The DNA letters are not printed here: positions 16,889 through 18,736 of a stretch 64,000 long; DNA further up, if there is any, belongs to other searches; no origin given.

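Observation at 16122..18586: Plus-strand GtrB-like / GtrC-like two-gene module, AT-richer than surroundings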

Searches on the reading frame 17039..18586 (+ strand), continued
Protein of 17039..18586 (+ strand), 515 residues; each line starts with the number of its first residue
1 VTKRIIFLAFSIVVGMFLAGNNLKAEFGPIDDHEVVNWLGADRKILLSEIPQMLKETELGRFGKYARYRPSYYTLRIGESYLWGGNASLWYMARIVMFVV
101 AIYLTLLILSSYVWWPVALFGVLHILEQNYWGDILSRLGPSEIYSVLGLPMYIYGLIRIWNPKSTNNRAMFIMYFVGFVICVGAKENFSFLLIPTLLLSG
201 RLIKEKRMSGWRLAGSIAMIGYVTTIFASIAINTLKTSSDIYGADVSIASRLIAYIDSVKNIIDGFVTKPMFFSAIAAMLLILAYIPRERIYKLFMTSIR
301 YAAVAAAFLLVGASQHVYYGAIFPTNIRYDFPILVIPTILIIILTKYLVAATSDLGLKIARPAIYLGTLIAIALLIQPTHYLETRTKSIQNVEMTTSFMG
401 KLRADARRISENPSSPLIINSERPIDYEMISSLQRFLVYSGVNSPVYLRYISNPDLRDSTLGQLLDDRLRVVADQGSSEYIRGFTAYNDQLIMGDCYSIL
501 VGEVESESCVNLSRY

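Call 31: find_related_loci(query=A1, collection=genome_contigs, flank=6000)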
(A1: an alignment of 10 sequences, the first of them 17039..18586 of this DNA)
Query A1 (515 aa) in genome_contigs; peptide patterns used: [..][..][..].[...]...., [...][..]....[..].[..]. (x = any residue, [..] = any of these).
47 stretches matched a pattern; 23 encode a relative of the query (tblastn E <= 1e-3); 23 distinct loci.
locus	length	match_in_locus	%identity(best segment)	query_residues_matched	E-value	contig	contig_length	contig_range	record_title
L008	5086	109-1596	33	1-506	3e-70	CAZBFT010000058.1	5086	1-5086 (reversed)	MAG TPA_asm: uncultured Pseudomonadales bacterium isolate SRP050083_co7_41 genome assembly, contig: NODE_19944_length_50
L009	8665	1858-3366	32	3-515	2e-68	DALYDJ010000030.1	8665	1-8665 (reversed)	MAG TPA_asm: Candidatus Woesebacteria bacterium isolate CTOTU14224 NODE_2100_length_8665_cov_4.041696, whole genome shot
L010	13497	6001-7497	31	1-515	2e-65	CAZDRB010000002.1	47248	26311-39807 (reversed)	MAG TPA_asm: uncultured Pseudomonadales bacterium isolate SRP093185_co1_60 genome assembly, contig: NODE_311_length_4724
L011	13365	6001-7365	32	6-469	4e-63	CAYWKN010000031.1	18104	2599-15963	MAG TPA_asm: uncultured Verrucomicrobiota bacterium isolate SRP098346_co1_403 genome assembly, contig: NODE_3141_length_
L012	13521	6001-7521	31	2-514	5e-62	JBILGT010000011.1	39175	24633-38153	MAG: Limisphaerales bacterium isolate ME2016-09-28_3300042471_group7_bin68 Rohwer_bin1526_scaffold_346_c1, whole genome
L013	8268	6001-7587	27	3-514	6e-59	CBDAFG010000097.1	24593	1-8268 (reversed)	MAG: uncultured Pelolinea sp. isolate MAG_106 genome assembly, contig: k141_250485, whole genome shotgun sequence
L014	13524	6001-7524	28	11-513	2e-57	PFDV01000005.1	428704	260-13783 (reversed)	MAG: Candidatus Peregrinibacteria bacterium CG10_big_fil_rev_8_21_14_0_10_55_24 CG10_8_21_14_0.10_scaffold_36_c, whole g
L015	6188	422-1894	29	5-499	4e-56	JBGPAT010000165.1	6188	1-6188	MAG: Anaerolineae bacterium isolate OBJ_0618_130150_122 k141_2975898_length_6188_cov_10.0000, whole genome shotgun seque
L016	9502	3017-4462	28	3-478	4e-52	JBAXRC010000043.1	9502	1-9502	MAG: bacterium isolate ELA573 MAG573_43, whole genome shotgun sequence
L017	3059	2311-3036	40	12-263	4e-50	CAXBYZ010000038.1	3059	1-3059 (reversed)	MAG TPA_asm: uncultured bacterium isolate SRR3724644_binner12_Refined_54 genome assembly, contig: ERZ4200978.10488, whol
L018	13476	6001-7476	31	1-515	6e-67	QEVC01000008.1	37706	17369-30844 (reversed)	MAG: Candidatus Microgenomates bacterium isolate GWF J3_scaffold_885, whole genome shotgun sequence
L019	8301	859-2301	27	11-480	3e-46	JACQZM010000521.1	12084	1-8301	MAG: Candidatus Riflebacteria bacterium isolate NC_groundwater_1567_Pr4_S-0.65um_68_8 SR1-18-Sp65_coassembly_scaffold_43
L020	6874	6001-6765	35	8-252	4e-39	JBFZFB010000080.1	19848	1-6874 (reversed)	MAG: Lentisphaerota bacterium isolate PPR_0604 PPR_0604.fa_k121_27086, whole genome shotgun sequence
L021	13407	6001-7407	28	7-479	1e-37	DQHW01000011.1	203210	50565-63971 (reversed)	MAG TPA_asm: Anaerolineaceae bacterium isolate UBA8523 contig_167620, whole genome shotgun sequence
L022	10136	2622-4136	29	4-512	4e-66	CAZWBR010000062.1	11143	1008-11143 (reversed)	MAG TPA_asm: uncultured Prolixibacteraceae bacterium isolate SRP192927_co3_245 genome assembly, contig: NODE_14692_lengt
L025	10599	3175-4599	25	23-514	1e-25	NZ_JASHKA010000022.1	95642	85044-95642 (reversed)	Roseibium sp. MMSF_3544 NODE_22_length_95642_cov_23.889991, whole genome shotgun sequence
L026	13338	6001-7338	27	23-481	2e-22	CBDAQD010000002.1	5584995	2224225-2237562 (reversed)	MAG: Hyphomicrobiales bacterium isolate 9748b210-d60d-4ec4-9e47-c99c5e148e46 genome assembly, contig: contig_2, whole ge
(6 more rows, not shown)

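Call 43: search_solved_structures(query=A2, max_evalue=10, show_alignments=2)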
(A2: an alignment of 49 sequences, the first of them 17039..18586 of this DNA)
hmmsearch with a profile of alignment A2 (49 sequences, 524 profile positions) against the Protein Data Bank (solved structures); distinct sequences matched with E-value up to 10: 6.
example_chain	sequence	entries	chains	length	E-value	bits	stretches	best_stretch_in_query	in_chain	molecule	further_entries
8pek_A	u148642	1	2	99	0.14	14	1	412-446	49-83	Biopolymer transport protein ExbD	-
7ajq_F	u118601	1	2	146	0.21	13.4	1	412-446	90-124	Biopolymer transport protein ExbD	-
8wb4_c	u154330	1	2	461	0.83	11.4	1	266-328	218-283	Photosystem II CP43 reaction center protein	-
8xr6_C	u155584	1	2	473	0.86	11.3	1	267-328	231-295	PsbC_CP43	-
8ub3_A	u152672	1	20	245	2.1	10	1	369-431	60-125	DpHF7 filament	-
8tcb_C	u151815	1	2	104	6.4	8.5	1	448-510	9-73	M protein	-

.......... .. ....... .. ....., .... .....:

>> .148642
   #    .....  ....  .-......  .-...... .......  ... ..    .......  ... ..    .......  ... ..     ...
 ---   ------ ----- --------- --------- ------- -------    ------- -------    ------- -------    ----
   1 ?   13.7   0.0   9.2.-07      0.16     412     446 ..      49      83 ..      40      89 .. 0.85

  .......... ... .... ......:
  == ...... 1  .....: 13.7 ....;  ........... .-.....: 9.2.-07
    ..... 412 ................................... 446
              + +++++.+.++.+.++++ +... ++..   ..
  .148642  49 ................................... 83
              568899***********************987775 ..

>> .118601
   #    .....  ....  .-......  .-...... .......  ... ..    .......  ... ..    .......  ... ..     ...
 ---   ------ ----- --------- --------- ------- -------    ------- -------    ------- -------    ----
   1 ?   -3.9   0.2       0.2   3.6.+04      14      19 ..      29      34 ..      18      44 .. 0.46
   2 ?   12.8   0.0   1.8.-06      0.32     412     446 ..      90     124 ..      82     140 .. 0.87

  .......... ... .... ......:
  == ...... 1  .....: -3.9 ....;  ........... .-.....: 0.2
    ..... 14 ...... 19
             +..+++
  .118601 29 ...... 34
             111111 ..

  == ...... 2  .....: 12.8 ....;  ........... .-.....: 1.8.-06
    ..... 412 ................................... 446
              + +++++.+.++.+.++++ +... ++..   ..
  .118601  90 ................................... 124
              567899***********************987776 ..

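Call 44: search_protein_families(library=pfam, alignment_id=A2, max_evalue=0.1)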
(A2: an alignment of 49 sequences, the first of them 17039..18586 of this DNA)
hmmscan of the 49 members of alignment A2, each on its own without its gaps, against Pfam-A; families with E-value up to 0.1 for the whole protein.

A. member 1, window:17039-18586:+ (515 aa): 0 families

B. families by the number of members that match (of 49 scanned): 8 families
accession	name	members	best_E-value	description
PF13231.12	PMT_2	3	2.8e-05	Dolichyl-phosphate-mannose-protein mannosyltransferase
PF17062.10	Osw5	1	0.0021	Outer spore wall 5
PF20347.3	DUF6642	1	0.0022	Family of unknown function (DUF6642)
PF03244.19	PSI_PsaH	1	0.02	Photosystem I reaction centre subunit VI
PF14004.11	DUF4227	1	0.02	Protein of unknown function (DUF4227)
PF15055.12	DMAC1_Dmo2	1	0.024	DMAC1/Dmo2-like domain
PF14291.11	DUF4371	1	0.038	Domain of unknown function (DUF4371)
PF06836.17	DUF1240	1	0.042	Protein of unknown function (DUF1240)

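Call 45: search_protein_families(library=ncbifam, alignment_id=A2, max_evalue=0.01)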
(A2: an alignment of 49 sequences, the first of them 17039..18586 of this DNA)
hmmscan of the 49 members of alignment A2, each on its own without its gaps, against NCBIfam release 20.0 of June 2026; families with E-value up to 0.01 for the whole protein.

A. member 1, window:17039-18586:+ (515 aa): 1 family
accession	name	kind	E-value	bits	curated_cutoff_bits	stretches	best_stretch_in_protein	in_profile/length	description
NF051875.1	glycan_WsfD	subfamily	0.00024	20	80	1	95-232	103-237/452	glycan biosynthesis hexose transferase WsfD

B. families by the number of members that match (of 49 scanned): 4 families
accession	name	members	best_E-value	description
TIGR04370.1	glyco_rpt_poly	2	3.5e-05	oligosaccharide repeat unit polymerase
NF051875.1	glycan_WsfD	1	0.00024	glycan biosynthesis hexose transferase WsfD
NF005619.0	PRK07375.1-4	1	0.0039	Na+/H+ antiporter subunit C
NF052597.1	FILTED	1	0.0056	FILTED domain-containing surface protein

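Call 62: fold_search(model_id=the predicted structure, library=pdb)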
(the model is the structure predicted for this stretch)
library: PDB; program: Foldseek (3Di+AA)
matches with E <= 10: 292; with E <= 0.001: 0
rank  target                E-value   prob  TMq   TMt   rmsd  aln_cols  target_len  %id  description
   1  5f15                  3.3e-03  1.00  0.44  0.42  10.8       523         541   13  Crystal Structure of ArnT from Cupriavidus metallidurans bound to Undecaprenyl phosphate (released 2016-02-17)
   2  9n9j_I                5.2e-03  0.99  0.31  0.25  19.5       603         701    8  Structure of a GRP94 folding intermediate engaged with a CCDC134- and FKBP11-bound secretory translocon (released 2025-11-19)
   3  8if8_B                6.4e-03  1.00  0.33  0.29  12.6       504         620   12  Arabinosyltransferase AftA (released 2023-05-31)
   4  6s7o_A                7.0e-03  1.00  0.45  0.37  15.1       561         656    8  Cryo-EM structure of human oligosaccharyltransferase complex OST-A (released 2019-12-18)
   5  7zlh_A                1.3e-02  0.99  0.35  0.29  15.8       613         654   10  Cryo-EM structure of C-mannosyltransferase CeDPY19, in apo state, bound to CMT2-Fab and anti-Fab nanobody (released 2023-01-11)
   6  8pn9_A                1.5e-02  1.00  0.41  0.34  15.1       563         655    9  Structure of human oligosaccharyltransferase OST-A complex bound to NGI-1 (released 2024-05-08)
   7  8b71_A                1.7e-02  0.21  0.11  0.10  26.9       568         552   10  Upright KimA dimer with bound c-di-AMP from B. subtilis (released 2023-01-18)
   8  8b70_A                1.7e-02  0.16  0.09  0.09  26.3       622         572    9  KimA from B. subtilis with nucleotide second-messenger c-di-AMP bound (released 2023-01-18)
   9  9s6s_A                2.2e-02  0.99  0.36  0.35  13.0       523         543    9  Ternary cryo-EM structure of human ALG9 with Dol25-PP-GlcNAc2Man6, Dol25-P-Man and Fab (released 2026-03-18)
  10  7zli_A                2.7e-02  0.99  0.38  0.32  11.9       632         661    9  Cryo-EM structure of C-mannosyltransferase CeDPY19, in complex with Dol25-P-Man and bound to CMT2-Fab and anti-Fab nan (released 2023-01-11)
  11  5ogl_A                7.2e-02  0.99  0.41  0.32  10.3       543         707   12  Structure of bacterial oligosaccharyltransferase PglB in complex with an acceptor peptide and an lipid-linked oligosac (released 2017-10-25)
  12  9i5k_A                7.5e-02  1.00  0.41  0.43  12.1       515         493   11  Structure of the Chaetomium thermophilum Pmt4 homodimer (C2 symmetry) (released 2025-12-24)
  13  6p25_B                9.3e-02  1.00  0.30  0.24   7.5       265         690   11  Structure of S. cerevisiae protein O-mannosyltransferase Pmt1-Pmt2 complex bound to the sugar donor and a peptide acce (released 2019-07-10)
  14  4zeo_H                1.0e-01  0.69  0.14  0.23  17.6       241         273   12  Crystal structure of eIF2B delta from Chaetomium thermophilum (released 2015-09-30)
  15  4zeo_A                1.2e-01  0.80  0.14  0.23  14.6       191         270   12  Crystal structure of eIF2B delta from Chaetomium thermophilum (released 2015-09-30)
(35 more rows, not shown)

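Call 65: fold_search(model_id=the predicted structure, library=viral)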
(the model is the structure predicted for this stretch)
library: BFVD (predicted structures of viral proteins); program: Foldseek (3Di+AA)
matches with E <= 10: 171; with E <= 0.001: 0
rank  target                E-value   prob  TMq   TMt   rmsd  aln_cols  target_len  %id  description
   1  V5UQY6                3.5e-03  1.00  0.34  0.38  13.4       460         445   14  Uncharacterized protein [Oenococcus phage phiS13]
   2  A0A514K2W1            1.5e-01  0.99  0.35  0.52  10.1       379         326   11  Uncharacterized protein [Nitrosopumilus spindle-shaped virus]
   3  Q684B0                1.7e-01  0.38  0.24  0.22  16.6       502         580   11  (no name in the UniProt tables at hand)
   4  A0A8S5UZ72            3.0e-01  0.08  0.10  0.08  40.6       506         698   12  Spherulation-specific family 4 [Siphoviridae sp. ctPNJ4]
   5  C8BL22                3.4e-01  0.18  0.12  0.14  25.1       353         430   17  Envelope protein UL78 [Human cytomegalovirus]
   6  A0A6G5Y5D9            3.6e-01  0.06  0.09  0.07  30.0       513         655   12  (no name in the UniProt tables at hand)
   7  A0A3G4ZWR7            5.0e-01  0.12  0.12  0.16  22.2       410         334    9  Uncharacterized protein [Faunusvirus sp.]
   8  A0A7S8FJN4            5.7e-01  0.20  0.14  0.19  18.8       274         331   10  (no name in the UniProt tables at hand)
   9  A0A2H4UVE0            8.7e-01  0.08  0.11  0.08  33.2       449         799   12  Exocyst complex component Sec6 [Bodo saltans virus]
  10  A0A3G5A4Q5            1.1e+00  0.06  0.10  0.09  21.7       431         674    8  Uncharacterized protein [Homavirus sp.]
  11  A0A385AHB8            1.2e+00  0.08  0.12  0.05  30.7       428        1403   12  Prominin [Methanobacterium virus Drs3]
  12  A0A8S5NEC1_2          1.2e+00  0.08  0.12  0.08  25.0       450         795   10  Tail tape measure [Siphoviridae sp. ctHEr2]
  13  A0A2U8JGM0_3          1.2e+00  0.08  0.09  0.04  23.1       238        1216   11  Polyprotein [Helianthus annuus alphaendornavirus]
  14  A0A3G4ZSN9            1.3e+00  0.07  0.11  0.14  25.6       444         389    9  G-protein coupled receptors family 1 profile domain-containing protein [Edafosvirus sp.]
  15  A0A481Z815            1.3e+00  0.13  0.12  0.20  26.0       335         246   13  Uncharacterized protein [Pithovirus LCPAC304]
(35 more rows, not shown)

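Call 66: search_dna_similar(query=window:17039-18586:+, collection=phages, mode=protein, max_evalue=1, max_rows=10)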
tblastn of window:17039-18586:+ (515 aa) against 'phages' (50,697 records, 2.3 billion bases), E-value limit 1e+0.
No match.

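Call 85: search_protein_families(library=pfam, proteins=[L010:4053-4439:-, L018:12700-13110:-, L009:8234-8569:-, L009:282-887:-, L010:4412-5017:-, L018:4319-5041:-, L018:3679-4338:-, L009:5801-6373:-, L005:13000-13902:+, L006:3117-4298:+], max_evalue=0.01)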
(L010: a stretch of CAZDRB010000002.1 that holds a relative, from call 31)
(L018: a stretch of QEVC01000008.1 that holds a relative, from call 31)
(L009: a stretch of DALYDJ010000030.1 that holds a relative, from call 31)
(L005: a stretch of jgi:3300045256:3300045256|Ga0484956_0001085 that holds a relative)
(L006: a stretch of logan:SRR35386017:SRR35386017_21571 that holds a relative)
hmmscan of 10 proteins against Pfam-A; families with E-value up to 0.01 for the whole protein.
L010:4053-4439:- (128 aa): 1 family
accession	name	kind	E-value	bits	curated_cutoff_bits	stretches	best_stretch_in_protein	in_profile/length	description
PF18924.5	DUF5674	-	2e-21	76.5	27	1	24-121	6-107/109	Protein of unknown function (DUF5674)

L018:12700-13110:- (136 aa): 0 families

L009:8234-8569:- (111 aa): 1 family
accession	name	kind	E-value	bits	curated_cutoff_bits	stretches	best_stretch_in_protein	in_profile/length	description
PF13524.12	Glyco_trans_1_2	-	2.2e-30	106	25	1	1-104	40-143/144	Glycosyl transferase-like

L009:282-887:- (201 aa): 0 families

L010:4412-5017:- (201 aa): 0 families

L018:4319-5041:- (240 aa): 1 family
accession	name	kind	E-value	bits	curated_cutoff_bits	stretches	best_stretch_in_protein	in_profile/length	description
PF03372.29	Exo_endo_phos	-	4.9e-15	56.3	24.5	1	8-231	3-225/225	Endonuclease/Exonuclease/phosphatase family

L018:3679-4338:- (219 aa): 0 families

L009:5801-6373:- (190 aa): 0 families

L005:13000-13902:+ (300 aa): 0 families

L006:3117-4298:+ (393 aa): 0 families

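Call 89: find_related_loci(query=A1, collection=viral_contigs, flank=6000)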
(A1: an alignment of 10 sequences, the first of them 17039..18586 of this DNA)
Query A1 (515 aa) in viral_contigs; peptide patterns used: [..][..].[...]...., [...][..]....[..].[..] (x = any residue, [..] = any of these).
32 stretches matched a pattern, but none encodes a relative of the query by tblastn (E <= 1e-3).
